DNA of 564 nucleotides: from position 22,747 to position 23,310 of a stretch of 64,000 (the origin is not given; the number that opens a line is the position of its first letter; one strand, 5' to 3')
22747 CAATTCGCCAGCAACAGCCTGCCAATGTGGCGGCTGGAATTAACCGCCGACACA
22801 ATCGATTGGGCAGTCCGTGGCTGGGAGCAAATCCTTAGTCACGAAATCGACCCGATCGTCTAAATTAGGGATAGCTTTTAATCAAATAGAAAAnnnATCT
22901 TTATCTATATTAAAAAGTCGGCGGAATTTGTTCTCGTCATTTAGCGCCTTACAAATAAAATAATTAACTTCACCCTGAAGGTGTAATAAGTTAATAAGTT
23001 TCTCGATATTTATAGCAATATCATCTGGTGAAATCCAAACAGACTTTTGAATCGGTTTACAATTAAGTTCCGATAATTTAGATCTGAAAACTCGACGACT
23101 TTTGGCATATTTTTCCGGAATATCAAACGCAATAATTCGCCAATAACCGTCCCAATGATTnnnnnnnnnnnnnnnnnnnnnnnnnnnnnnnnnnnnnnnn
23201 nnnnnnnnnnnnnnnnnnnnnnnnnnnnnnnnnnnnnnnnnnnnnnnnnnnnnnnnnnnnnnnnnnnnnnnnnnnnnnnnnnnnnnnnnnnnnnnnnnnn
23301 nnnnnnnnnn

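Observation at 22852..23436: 20-bp inverted repeats bracketing an entire PaaX-like regulator gene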

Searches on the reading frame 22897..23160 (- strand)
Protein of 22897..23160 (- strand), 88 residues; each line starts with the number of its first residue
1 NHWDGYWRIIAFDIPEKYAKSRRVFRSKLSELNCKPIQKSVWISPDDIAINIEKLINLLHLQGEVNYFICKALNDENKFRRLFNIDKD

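Call 89: search_solved_structures(query=window:22897-23160:-, max_evalue=10, show_alignments=5)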
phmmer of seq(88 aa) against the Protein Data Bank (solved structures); distinct sequences matched with E-value up to 10: 3.
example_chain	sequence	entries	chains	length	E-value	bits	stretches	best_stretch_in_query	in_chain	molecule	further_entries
7uab_A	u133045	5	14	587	0.37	14.7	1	40-84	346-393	Meprin A subunit alpha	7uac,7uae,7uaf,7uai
7uek_A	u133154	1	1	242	0.66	13.9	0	46-85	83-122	OT3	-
3kfw_X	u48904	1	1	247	2.1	12.3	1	3-54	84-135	Uncharacterized protein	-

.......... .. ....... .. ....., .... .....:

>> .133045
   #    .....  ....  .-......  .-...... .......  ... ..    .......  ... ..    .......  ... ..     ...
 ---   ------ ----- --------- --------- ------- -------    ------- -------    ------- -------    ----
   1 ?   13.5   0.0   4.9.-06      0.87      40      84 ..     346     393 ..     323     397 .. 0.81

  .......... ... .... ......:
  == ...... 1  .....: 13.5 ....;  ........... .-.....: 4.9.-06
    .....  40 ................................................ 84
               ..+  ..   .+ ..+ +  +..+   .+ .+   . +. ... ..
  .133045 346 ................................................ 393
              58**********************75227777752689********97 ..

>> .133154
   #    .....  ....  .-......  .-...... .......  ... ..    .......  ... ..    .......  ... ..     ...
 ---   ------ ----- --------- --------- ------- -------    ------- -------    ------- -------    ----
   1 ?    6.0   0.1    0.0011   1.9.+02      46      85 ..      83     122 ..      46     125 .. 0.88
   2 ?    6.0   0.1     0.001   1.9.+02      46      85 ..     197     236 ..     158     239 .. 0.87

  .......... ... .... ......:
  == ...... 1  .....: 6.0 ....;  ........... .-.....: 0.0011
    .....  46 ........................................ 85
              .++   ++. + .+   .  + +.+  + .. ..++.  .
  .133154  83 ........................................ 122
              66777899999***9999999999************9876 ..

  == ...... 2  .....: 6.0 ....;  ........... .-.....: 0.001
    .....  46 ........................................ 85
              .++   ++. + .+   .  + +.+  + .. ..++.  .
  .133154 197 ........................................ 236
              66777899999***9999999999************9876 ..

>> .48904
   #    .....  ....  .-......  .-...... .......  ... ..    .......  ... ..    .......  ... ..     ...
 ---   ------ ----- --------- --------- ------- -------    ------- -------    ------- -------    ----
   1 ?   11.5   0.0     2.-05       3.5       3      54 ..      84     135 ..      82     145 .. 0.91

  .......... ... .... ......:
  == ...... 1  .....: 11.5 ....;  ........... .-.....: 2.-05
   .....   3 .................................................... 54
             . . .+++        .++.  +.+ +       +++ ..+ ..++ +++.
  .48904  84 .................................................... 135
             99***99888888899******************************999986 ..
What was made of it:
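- Tried and rejected: It gave no usable alignment (call 89).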
